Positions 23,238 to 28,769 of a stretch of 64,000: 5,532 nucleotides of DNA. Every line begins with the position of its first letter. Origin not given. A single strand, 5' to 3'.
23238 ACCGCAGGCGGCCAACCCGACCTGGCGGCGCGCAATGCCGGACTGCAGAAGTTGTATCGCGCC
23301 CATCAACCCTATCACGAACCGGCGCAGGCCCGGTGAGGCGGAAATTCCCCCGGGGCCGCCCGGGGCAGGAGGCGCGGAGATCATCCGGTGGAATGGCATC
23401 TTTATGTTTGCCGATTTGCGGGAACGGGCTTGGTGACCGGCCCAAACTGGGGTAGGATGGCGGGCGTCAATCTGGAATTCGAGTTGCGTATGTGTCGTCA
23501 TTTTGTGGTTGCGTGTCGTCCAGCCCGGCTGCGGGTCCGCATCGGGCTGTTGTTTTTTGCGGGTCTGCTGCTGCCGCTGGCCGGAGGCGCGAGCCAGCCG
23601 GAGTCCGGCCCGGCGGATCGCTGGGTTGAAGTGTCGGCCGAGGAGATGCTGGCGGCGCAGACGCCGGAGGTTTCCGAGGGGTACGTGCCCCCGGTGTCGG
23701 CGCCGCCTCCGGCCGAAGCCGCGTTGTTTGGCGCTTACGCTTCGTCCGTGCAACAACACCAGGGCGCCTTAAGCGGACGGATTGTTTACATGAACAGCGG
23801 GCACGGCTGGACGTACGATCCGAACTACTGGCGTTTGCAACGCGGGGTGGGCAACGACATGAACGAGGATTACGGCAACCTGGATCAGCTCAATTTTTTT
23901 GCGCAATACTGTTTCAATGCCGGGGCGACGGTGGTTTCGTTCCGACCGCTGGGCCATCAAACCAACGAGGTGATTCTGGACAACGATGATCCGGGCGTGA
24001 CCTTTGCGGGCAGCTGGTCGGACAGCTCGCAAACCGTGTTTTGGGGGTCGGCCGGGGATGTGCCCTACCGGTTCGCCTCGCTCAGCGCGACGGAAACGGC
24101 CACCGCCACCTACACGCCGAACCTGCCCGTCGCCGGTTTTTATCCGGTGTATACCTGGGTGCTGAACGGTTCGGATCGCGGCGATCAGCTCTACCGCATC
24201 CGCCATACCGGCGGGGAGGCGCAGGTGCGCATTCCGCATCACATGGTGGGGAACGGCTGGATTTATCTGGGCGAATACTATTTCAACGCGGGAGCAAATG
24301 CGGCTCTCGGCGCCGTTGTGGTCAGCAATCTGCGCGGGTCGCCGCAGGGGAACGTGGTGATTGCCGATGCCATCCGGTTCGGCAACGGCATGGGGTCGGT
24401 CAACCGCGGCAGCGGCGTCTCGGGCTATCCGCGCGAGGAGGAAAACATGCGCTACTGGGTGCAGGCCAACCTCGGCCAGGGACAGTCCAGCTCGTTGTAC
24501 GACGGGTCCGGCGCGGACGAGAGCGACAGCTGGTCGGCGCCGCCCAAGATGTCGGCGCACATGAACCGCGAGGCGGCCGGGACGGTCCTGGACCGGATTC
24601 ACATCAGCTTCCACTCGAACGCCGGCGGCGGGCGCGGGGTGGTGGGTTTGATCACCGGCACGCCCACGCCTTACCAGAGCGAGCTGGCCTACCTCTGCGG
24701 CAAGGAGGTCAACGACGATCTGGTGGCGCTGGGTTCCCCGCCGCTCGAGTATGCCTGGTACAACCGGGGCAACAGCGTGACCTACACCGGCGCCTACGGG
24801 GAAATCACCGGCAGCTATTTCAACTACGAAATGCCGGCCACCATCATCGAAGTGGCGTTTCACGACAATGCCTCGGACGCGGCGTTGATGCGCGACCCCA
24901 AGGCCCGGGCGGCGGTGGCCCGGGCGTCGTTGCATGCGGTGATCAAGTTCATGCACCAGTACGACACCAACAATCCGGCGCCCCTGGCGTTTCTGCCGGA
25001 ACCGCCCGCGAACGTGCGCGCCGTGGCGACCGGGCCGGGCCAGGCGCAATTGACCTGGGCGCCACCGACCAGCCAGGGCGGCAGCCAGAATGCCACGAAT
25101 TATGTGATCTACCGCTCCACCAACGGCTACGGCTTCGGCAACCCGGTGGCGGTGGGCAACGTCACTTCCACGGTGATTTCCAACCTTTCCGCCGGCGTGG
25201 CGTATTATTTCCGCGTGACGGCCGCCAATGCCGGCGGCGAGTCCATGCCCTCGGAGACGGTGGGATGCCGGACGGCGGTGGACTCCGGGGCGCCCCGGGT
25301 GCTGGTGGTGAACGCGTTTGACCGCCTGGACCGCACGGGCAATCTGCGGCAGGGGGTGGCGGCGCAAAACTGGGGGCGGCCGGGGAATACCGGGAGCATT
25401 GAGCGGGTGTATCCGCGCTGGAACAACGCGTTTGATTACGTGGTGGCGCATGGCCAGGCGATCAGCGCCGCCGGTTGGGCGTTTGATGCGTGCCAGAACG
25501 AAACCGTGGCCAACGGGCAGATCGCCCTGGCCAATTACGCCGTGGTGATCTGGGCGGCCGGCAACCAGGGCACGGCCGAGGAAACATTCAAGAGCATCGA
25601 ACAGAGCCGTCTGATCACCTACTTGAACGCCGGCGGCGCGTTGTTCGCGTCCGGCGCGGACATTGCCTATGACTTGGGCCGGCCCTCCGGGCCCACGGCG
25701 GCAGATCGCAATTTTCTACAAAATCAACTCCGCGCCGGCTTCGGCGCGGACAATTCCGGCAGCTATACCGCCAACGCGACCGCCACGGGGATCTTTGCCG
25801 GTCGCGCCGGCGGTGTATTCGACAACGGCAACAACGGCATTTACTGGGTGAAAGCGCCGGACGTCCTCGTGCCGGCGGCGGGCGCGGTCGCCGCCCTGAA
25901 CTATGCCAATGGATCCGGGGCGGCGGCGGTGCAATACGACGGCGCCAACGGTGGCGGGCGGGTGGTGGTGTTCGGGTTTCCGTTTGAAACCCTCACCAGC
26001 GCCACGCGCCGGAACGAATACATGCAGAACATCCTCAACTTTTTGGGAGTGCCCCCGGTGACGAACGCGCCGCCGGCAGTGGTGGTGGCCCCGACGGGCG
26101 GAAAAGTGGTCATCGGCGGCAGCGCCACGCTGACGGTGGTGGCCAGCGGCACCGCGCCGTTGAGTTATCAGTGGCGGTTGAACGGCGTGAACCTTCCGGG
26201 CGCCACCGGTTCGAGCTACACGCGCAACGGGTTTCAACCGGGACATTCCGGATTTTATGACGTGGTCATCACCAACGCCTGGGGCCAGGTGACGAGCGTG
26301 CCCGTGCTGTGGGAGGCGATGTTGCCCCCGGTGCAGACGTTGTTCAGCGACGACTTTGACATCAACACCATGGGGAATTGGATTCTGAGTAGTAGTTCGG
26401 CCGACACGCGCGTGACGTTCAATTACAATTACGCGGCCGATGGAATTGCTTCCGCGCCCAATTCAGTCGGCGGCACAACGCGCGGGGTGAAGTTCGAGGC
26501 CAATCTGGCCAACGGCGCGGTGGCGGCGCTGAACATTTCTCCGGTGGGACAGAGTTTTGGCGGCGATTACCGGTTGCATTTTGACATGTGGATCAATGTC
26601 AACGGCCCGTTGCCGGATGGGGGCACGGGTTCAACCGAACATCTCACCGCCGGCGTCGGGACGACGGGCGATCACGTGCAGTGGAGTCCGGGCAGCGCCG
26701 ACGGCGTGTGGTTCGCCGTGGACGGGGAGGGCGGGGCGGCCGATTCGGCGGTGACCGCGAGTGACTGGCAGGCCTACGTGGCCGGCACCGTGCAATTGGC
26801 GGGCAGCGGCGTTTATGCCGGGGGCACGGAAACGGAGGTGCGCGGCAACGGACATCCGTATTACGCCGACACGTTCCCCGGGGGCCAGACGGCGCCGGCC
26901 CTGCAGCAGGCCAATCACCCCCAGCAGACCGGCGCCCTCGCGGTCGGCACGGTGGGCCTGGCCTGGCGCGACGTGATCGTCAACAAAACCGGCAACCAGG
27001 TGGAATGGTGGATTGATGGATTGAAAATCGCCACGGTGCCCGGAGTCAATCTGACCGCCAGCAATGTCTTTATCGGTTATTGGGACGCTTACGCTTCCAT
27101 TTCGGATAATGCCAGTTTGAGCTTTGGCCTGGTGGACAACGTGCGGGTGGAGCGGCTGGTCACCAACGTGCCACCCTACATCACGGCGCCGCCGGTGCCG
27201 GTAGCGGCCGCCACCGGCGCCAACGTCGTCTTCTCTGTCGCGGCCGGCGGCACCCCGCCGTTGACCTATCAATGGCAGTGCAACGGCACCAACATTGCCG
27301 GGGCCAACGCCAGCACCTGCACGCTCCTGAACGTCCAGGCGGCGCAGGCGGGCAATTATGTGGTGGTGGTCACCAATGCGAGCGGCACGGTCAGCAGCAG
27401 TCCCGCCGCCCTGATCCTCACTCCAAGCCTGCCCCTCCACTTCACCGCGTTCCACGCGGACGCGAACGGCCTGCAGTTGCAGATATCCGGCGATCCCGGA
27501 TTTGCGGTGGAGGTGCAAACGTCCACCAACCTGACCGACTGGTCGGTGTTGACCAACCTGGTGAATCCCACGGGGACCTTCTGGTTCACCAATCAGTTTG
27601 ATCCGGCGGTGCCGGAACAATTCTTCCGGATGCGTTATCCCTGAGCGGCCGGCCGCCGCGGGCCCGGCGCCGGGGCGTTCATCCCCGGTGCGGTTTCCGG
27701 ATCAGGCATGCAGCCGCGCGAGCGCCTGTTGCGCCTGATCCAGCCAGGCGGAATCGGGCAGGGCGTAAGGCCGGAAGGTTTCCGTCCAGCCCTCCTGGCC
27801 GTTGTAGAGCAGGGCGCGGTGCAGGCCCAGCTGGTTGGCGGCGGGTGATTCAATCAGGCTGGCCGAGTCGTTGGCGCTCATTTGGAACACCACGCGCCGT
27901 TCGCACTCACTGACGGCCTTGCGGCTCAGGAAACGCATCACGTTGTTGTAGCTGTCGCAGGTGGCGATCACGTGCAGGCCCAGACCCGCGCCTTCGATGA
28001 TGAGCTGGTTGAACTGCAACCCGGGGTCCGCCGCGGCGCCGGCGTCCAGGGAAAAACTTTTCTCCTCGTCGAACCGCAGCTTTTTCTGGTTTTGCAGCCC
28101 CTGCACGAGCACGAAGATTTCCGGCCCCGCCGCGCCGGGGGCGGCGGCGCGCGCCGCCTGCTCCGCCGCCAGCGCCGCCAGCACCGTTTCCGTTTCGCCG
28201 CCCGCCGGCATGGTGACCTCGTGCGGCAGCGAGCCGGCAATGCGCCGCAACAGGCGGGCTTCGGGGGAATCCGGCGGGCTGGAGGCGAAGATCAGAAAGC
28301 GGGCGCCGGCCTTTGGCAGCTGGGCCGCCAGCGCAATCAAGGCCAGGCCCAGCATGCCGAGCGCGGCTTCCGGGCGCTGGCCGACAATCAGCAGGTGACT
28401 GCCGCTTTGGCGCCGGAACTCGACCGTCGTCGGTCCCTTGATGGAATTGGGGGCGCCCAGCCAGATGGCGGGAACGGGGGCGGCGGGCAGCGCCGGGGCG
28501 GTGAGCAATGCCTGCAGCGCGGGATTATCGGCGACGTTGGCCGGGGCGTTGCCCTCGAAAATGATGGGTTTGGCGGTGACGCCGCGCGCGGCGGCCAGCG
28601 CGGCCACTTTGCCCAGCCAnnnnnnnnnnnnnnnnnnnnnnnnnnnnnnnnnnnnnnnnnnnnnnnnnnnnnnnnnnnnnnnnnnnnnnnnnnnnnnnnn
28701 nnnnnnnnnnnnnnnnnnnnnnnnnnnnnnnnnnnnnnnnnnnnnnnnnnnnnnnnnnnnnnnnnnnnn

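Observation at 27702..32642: Type VII secretion-like core (two WXG100-like proteins + EssC/EccC-like FtsK/SpoIIIE ATPase) in a PVC-type, presumably diderm genome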

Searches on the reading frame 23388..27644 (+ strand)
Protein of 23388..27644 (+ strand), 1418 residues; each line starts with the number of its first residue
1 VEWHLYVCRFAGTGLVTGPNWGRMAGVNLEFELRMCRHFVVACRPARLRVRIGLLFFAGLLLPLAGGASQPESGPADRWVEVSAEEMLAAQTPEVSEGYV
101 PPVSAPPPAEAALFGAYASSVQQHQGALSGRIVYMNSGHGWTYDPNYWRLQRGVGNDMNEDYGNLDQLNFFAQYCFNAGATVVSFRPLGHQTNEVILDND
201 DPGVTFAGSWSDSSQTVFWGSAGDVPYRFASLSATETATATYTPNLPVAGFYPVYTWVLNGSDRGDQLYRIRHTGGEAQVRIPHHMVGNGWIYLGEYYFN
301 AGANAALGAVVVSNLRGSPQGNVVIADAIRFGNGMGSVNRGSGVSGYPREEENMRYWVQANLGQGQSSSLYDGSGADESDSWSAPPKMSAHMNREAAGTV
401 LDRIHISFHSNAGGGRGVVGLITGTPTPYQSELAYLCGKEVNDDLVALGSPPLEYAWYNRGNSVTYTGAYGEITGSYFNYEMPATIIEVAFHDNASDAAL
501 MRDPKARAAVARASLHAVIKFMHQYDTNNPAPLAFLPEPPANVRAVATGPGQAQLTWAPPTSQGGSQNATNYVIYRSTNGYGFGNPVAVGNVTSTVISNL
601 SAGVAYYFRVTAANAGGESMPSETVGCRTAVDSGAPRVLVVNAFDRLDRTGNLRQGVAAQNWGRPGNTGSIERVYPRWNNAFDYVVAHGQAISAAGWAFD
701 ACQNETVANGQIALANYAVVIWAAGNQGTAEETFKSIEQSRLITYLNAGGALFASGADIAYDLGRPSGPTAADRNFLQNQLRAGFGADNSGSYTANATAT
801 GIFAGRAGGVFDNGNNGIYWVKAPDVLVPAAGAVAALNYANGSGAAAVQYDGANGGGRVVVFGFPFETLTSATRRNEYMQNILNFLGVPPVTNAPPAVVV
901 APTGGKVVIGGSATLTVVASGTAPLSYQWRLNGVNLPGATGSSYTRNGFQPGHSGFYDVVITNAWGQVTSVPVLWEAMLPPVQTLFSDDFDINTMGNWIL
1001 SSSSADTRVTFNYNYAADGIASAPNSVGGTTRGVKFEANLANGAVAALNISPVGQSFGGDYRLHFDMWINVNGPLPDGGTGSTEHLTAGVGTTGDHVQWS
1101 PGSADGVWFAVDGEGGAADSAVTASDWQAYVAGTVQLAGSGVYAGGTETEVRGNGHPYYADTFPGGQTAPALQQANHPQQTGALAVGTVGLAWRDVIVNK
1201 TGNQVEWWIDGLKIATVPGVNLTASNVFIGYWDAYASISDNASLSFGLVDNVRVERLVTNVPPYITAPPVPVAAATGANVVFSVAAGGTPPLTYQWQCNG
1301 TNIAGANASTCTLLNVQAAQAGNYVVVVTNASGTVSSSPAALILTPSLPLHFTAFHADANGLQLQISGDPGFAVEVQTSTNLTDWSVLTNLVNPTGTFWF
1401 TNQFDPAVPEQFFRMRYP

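Call 93: search_protein_families(library=pfam, proteins=[window:23388-27644:+], max_evalue=0.0001)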
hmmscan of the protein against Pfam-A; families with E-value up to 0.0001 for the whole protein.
window:23388-27644:+ (1418 aa): 6 families
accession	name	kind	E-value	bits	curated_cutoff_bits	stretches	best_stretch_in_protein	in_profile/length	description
PF25275.1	Golvesin_C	-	8.6e-24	84.5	31.6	1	195-332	1-131/132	Golvesin C-terminal domain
PF13927.12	Ig_3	-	3.5e-19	69.5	30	2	1262-1330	1-78/78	Immunoglobulin domain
PF07679.22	I-set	-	1.3e-11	44.8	23.7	1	1263-1337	1-84/90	Immunoglobulin I-set domain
PF00041.27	fn3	-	1.1e-10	42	25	1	539-625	2-81/84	Fibronectin type III domain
PF13895.12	Ig_2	-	5.7e-08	33.3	27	0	1264-1342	3-77/79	Immunoglobulin domain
PF06832.18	BiPBP_C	-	1.5e-06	28.4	26.8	0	911-971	31-88/90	Penicillin-Binding Protein C-terminus Family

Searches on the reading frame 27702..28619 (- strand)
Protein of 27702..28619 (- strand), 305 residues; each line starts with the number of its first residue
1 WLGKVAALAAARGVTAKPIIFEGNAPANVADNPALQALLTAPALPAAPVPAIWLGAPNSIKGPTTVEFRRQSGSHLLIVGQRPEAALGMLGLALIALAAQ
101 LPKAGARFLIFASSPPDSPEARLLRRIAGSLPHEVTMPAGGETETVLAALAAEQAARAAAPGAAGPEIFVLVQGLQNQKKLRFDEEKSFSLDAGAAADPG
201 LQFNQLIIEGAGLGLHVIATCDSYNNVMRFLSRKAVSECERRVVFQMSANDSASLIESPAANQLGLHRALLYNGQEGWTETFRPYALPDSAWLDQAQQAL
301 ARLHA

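Call 28: search_protein_families(library=pfam, proteins=[window:27702-28619:-], max_evalue=10)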
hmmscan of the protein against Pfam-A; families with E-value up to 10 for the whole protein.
window:27702-28619:- (305 aa): 0 families
